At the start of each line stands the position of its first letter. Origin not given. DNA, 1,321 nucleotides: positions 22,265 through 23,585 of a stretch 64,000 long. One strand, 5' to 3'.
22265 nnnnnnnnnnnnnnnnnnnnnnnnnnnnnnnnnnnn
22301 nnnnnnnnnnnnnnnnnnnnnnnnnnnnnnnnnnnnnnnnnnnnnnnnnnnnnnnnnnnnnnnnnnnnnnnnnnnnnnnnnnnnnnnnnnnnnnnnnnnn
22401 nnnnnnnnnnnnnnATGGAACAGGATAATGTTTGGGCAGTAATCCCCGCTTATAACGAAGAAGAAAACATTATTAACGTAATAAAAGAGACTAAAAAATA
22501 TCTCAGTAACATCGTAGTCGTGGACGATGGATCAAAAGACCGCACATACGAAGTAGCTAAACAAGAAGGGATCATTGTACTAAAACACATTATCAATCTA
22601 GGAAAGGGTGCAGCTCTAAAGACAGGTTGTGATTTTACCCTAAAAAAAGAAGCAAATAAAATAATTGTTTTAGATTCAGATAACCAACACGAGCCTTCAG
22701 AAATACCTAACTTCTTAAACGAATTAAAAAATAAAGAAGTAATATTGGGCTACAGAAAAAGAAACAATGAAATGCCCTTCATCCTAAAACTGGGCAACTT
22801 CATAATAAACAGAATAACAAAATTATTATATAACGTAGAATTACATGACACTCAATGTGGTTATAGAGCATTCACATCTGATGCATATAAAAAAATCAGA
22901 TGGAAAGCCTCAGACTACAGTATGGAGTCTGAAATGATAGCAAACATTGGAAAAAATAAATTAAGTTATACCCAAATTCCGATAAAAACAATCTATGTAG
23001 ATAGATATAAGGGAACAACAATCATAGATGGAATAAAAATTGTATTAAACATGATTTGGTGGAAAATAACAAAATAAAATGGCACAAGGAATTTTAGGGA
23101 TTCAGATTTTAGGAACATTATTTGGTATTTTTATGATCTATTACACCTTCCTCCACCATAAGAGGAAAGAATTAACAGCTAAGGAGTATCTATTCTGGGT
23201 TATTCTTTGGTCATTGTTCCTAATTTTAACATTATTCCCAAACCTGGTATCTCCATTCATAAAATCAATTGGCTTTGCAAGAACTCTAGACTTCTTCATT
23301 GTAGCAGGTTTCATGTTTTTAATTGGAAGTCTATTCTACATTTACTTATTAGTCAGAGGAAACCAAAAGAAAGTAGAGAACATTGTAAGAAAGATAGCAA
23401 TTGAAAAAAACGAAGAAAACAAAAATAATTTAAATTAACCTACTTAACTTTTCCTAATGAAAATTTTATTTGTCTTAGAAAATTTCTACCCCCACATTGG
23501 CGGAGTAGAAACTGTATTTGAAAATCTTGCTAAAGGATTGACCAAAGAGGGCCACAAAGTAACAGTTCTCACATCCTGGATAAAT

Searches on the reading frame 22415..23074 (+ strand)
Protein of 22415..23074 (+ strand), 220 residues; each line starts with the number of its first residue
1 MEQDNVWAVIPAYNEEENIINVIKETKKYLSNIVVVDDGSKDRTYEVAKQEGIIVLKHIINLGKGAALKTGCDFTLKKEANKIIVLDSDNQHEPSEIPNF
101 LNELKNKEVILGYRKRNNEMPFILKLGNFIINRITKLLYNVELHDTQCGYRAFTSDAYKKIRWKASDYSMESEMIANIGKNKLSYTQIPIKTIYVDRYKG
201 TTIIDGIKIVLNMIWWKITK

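Call 12: search_protein_families(library=pfam, proteins=[window:22415-23074:+], max_evalue=0.001)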
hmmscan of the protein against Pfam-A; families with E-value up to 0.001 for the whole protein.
window:22415-23074:+ (220 aa): 1 family
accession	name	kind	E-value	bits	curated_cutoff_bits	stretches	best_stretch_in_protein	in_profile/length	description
PF00535.33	Glycos_transf_2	-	7.3e-24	85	23.3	1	8-161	2-167/168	Glycosyl transferase family 2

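Call 52: search_protein_families(library=ncbifam, proteins=[window:22415-23074:+], max_evalue=0.001)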
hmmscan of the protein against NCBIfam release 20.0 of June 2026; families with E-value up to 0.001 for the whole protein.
window:22415-23074:+ (220 aa): 14 families
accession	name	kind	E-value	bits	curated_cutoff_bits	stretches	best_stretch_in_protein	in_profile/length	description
NF058614.1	PPMAGASynPpgS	equivalog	3.7e-34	118.1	370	1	6-213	2-219/226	polyprenyl-phospho-N-acetylgalactosaminyl synthase PpgS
TIGR04182.1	glyco_TIGR04182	equivalog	1.2e-30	107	325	1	6-213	2-214/293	S-layer glycoprotein N-glycosyltransferase AglJ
NF041391.1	DPhHxTase_Halo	equivalog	4.2e-18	65.1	375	1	12-204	3-192/213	dolichyl-phosphate hexose transferase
NF047588.1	GlcsyltransPgfSStrep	equivalog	1.8e-13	50.4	500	1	9-162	6-168/308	glycosyltransferase PgfS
NF007986.1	PRK10714.1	equivalog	2.5e-12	46.4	529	1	4-160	6-171/316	undecaprenyl-phosphate 4-deoxy-4-formamido-L-arabinose transferase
TIGR03937.1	PgaC_IcaA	equivalog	6.7e-09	35.2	422.3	1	4-95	45-141/407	poly-beta-1,6-N-acetyl-D-glucosamine synthase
NF010496.0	PRK13915.1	equivalog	9.2e-09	34.8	262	1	3-72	30-112/307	glucosyl-3-phosphoglycerate synthase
TIGR04283.1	glyco_like_mftF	equivalog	1.2e-08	34.8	182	1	9-133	4-127/221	TIGR04283 family arsenosugar biosynthesis glycosyltransferase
TIGR01556.1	rhamnosyltran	subfamily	1.3e-07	31.1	200.55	1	17-107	8-101/281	rhamnosyltransferase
NF041875.1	EPS_EpsD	equivalog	2.1e-06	27.3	370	1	9-117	4-119/325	exopolysaccharide biosynthesis glycosyltransferase EpsD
TIGR03965.1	mycofact_glyco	equivalog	1.8e-05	23.8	280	1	3-110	73-185/467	mycofactocin biosynthesis glycosyltransferase MftF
TIGR03469.1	HpnB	hypoth_equivalog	2.2e-05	23.7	379.25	1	5-109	45-165/386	hopene-associated glycosyltransferase HpnB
NF041865.1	EpsU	equivalog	0.00012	21.3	700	1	9-104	44-147/394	exopolysaccharide biosynthesis GT2 family glycosyltransferase EpsU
NF047683.1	TeichurnBiosyTuaG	equivalog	0.00013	21.7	400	1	3-113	5-120/252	teichuronic acid biosynthesis protein TuaG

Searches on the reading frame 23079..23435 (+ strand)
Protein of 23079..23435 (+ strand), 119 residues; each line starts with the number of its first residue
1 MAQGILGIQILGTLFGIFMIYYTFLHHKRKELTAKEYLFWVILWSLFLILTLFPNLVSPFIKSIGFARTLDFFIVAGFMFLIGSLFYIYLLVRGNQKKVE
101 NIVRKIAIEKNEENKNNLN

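Call 12: search_protein_families(library=pfam, proteins=[window:23079-23435:+], max_evalue=0.001)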
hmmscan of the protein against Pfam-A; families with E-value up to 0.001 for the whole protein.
window:23079-23435:+ (119 aa): 1 family
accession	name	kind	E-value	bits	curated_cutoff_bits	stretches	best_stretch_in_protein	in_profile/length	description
PF10066.14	DUF2304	-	1.5e-20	73.9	25.5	1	8-111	2-105/106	Uncharacterized conserved protein (DUF2304)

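Call 52: search_protein_families(library=ncbifam, proteins=[window:23079-23435:+], max_evalue=0.001)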
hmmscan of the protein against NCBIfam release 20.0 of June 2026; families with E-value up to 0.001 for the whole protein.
window:23079-23435:+ (119 aa): 1 family
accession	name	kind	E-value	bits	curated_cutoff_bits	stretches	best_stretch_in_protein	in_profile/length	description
NF045996.1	MAG0920_fam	subfamily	0.0006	19.3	43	1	37-119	64-149/232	MAG0920 family protein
